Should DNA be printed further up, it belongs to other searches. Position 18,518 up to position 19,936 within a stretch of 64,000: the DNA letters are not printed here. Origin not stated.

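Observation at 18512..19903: Unannotated peptide, radical-SAM and peptide cassette that looks like a RiPP locus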

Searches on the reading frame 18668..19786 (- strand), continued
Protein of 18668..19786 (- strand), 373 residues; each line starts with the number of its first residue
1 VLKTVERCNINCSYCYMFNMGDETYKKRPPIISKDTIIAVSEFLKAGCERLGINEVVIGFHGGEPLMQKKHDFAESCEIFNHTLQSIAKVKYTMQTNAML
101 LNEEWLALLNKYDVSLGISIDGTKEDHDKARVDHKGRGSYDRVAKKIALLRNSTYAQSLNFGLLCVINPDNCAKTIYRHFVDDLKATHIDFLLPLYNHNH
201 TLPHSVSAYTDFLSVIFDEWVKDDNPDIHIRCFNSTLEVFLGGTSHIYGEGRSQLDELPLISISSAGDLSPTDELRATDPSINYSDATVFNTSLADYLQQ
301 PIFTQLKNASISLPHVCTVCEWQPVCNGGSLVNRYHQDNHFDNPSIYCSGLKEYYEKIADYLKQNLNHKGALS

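Call 46: search_protein_families(library=ncbifam, proteins=[L083:4185-5480:+, L083:5456-6628:+], max_evalue=1)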
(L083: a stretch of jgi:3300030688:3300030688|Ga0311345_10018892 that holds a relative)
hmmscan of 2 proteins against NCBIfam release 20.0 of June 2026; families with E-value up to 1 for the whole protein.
L083:4185-5480:+ (432 aa): 1 family
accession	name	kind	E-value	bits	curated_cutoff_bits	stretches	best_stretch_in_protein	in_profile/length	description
TIGR04267.2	mod_HExxH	domain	2.8e-11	43.7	40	1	203-367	2-176/177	aKG-HExxH-type peptide beta-hydroxylase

L083:5456-6628:+ (391 aa): 66 families (the best 25 are shown)
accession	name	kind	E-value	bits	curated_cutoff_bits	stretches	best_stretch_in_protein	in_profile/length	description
TIGR04496.1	rSAM_XyeB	equivalog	1.1e-90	304.2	450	1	5-383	2-381/385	cyclophane-forming radical SAM/SPASM peptide maturase XyeB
NF041707.1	rSAM_YhhB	equivalog_domain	2.3e-78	263.7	445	1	9-371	4-365/369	cyclophane-forming radical SAM/SPASM peptide maturase YhhB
TIGR04269.1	SAM_SPASM_FxsB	subfamily_domain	4.5e-67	226.6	370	1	8-368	3-362/363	FxsB family cyclophane-forming radical SAM/SPASM peptide maturase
TIGR03942.1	sulfatase_rSAM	equivalog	7.1e-51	173.4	349.45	1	11-371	4-357/363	anaerobic sulfatase maturase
NF041298.1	rSAM_mat_DynA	equivalog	3.1e-40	138.3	450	1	10-371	4-353/356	dynobactin maturation radical SAM/SPASM protein DynA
NF010321.0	PRK13758.1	equivalog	5.7e-36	124.4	441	1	7-368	4-359/370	anaerobic sulfatase-maturase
NF038005.1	rSAM_mat_DarE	equivalog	4.2e-31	108.2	650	1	5-360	72-421/432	darobactin maturation radical SAM/SPASM protein DarE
NF010308.0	PRK13745.1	equivalog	1.4e-30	106.6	484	2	5-193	11-196/412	anaerobic sulfatase-maturation protein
NF041718.1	rSAM_phane_AMC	equivalog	2.4e-30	105.8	425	1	8-357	7-346/362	cyclophane-forming radical SAM peptide maturase AmcB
NF041300.1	rSAM_mat_DarW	exception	4.3e-30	104.9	650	1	5-369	39-396/415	radical SAM/SPASM peptide maturase DarW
NF047865.1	rSAM_PapB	equivalog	6.8e-29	101.1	340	1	11-340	7-317/330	PapB family radical SAM/SPASM ranthipeptide maturase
TIGR03906.1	quino_hemo_SAM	equivalog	5.5e-28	97.8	453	1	9-364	96-440/467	quinohemoprotein amine dehydrogenase maturation protein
TIGR04261.1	rSAM_GlyRichRpt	subfamily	4.5e-26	91.7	310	1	13-352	3-340/363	cyclophane-forming radical SAM/SPASM peptide maturase GrrM/OscB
TIGR04163.1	rSAM_cobopep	equivalog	1.4e-21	76.7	375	1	10-177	67-224/428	peptide-modifying radical SAM enzyme CbpB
TIGR04083.1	rSAM_pep_methan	hypoth_equivalog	4.4e-21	75.2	300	1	11-345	5-316/376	TIGR04083 family peptide-modifying radical SAM enzyme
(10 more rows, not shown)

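Call 52: search_solved_structures(query=window:18668-19786:-, max_evalue=0.00001, show_alignments=1)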
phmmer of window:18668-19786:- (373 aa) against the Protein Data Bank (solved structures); distinct sequences matched with E-value up to 0.00001: 4.
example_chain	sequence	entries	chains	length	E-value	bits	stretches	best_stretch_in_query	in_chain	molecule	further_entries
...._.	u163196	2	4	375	1.3e-40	142.6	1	2-351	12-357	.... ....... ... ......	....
4k37_A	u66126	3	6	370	2.1e-24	89.3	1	6-357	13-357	Anaerobic sulfatase-maturating enzyme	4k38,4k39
4k36_A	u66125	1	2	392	2.7e-24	89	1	6-357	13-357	Anaerobic sulfatase-maturating enzyme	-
5wgg_A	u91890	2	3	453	8.4e-11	44.6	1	6-152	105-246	Radical SAM domain protein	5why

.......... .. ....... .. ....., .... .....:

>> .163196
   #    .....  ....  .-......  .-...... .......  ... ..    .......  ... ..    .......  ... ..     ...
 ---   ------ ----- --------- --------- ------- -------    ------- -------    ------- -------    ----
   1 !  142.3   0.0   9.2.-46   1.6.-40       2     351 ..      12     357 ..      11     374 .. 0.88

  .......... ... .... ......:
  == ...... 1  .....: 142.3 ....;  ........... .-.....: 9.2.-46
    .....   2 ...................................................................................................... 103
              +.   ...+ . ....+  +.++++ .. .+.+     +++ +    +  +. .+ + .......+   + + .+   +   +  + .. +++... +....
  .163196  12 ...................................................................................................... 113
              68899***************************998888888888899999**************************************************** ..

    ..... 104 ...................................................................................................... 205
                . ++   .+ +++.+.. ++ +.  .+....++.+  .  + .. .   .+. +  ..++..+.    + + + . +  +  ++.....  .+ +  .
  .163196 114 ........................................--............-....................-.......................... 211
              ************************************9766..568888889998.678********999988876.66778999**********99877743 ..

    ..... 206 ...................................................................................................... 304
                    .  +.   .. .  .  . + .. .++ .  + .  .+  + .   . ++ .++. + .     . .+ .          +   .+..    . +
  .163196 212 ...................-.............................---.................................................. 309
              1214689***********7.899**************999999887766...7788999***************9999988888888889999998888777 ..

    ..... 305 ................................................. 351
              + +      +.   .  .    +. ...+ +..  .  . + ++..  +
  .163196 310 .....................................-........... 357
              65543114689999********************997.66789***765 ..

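Call 64: predict_structure(alignment_id=A2)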
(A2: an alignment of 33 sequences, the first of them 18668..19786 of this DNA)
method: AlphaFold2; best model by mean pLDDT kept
length: 373 residues; sequences in the alignment: 33
mean_pLDDT: 90.3   pTM: 0.88
mean pLDDT of the five models: 90.3, 90.1, 89.6, 89.4, 88.2
residues with pLDDT >= 90: 255; 70-90: 100; 50-70: 17; < 50: 1
segments of 3 or more residues with pLDDT < 50: none
pLDDT, mean of each block of 10 residues (from residue 1): 81 71 81 96 98 95 69 96 97 90 93 94 93 86 94 86 95 98 96 92 95 97 94 92 87 82 94 85 88 96 91 92 90 93 95 93 81 66
secondary structure, 60 per line:
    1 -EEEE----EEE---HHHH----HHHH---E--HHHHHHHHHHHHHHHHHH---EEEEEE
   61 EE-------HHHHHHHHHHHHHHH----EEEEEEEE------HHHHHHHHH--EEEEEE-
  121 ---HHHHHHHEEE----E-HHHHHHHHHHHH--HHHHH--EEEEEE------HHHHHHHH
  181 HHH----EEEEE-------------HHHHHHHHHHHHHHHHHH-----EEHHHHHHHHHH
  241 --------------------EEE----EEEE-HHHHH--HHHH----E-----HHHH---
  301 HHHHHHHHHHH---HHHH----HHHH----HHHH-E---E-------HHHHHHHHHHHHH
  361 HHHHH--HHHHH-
elements in order: E2-5 E10-12 H16-19 H24-27 H34-51 E55-62 H70-84 E89-96 H103-111 E114-119 H124-130 E131-133 H140-151 H154-158 E161-166 H173-183 E188-192 H206-223 H231-240 E261-263 E268-271 H273-277 H280-283 H294-297 H301-311 H315-318 H323-326 H331-334 H348-365 H368-372

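Call 66: fold_search(model_id=the predicted structure, library=pdb)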
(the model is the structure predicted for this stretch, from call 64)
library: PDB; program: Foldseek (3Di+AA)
matches with E <= 10: 1631; with E <= 0.001: 56
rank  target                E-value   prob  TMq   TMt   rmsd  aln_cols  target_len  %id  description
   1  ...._C                4.6e-30  1.00  0.91  0.91   1.9       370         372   28  Crystal structure of the complex formed between the radical SAM protein ChlB and the leader region of its precursor su (released 2025-06-25)
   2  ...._A                2.5e-29  1.00  0.91  0.91   2.0       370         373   27  Crystal structure of the complex formed between the radical SAM protein ChlB and the R3A mutant of ChlA (released 2025-06-25)
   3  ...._C                1.2e-28  1.00  0.91  0.91   2.0       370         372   28  Crystal structure of the complex formed between the radical SAM protein ChlB and the R3A mutant of ChlA (released 2025-06-25)
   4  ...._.                1.3e-28  1.00  0.90  0.90   2.0       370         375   28  Crystal structure of the complex formed between the radical SAM protein ChlB and the leader region of its precursor su (released 2025-06-25)
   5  4k37_B                5.5e-23  1.00  0.83  0.84   3.5       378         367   21  Native anSMEcpe with bound AdoMet (released 2013-05-08)
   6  4k39_A                1.1e-22  1.00  0.81  0.84   3.2       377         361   21  Native anSMEcpe with bound AdoMet and Cp18Cys peptide (released 2013-05-08)
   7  4k38_B                1.8e-22  1.00  0.81  0.83   3.4       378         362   21  Native anSMEcpe with bound AdoMet and Kp18Cys peptide (released 2013-05-08)
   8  4k38_A                2.0e-22  1.00  0.82  0.83   3.4       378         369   22  Native anSMEcpe with bound AdoMet and Kp18Cys peptide (released 2013-05-08)
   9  4k37_A                7.9e-22  1.00  0.81  0.83   3.6       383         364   20  Native anSMEcpe with bound AdoMet (released 2013-05-08)
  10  4k36_B                1.5e-21  1.00  0.81  0.83   3.3       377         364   21  His6 tagged anSMEcpe with bound AdoMet (released 2013-05-08)
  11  4k39_B                1.5e-21  1.00  0.81  0.84   3.3       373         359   22  Native anSMEcpe with bound AdoMet and Cp18Cys peptide (released 2013-05-08)
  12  4k36_A                2.5e-21  1.00  0.82  0.80   4.2       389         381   22  His6 tagged anSMEcpe with bound AdoMet (released 2013-05-08)
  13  5why_A                7.0e-14  1.00  0.74  0.67   3.9       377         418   19  Structural Insights into Thioether Bond Formation in the Biosynthesis of Sactipeptides (released 2017-07-26)
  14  5why_B                7.9e-14  1.00  0.74  0.67   3.8       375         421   19  Structural Insights into Thioether Bond Formation in the Biosynthesis of Sactipeptides (released 2017-07-26)
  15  5wgg_A                1.5e-13  1.00  0.71  0.61   4.3       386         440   18  Structural Insights into Thioether Bond Formation in the Biosynthesis of Sactipeptides (released 2017-07-26)
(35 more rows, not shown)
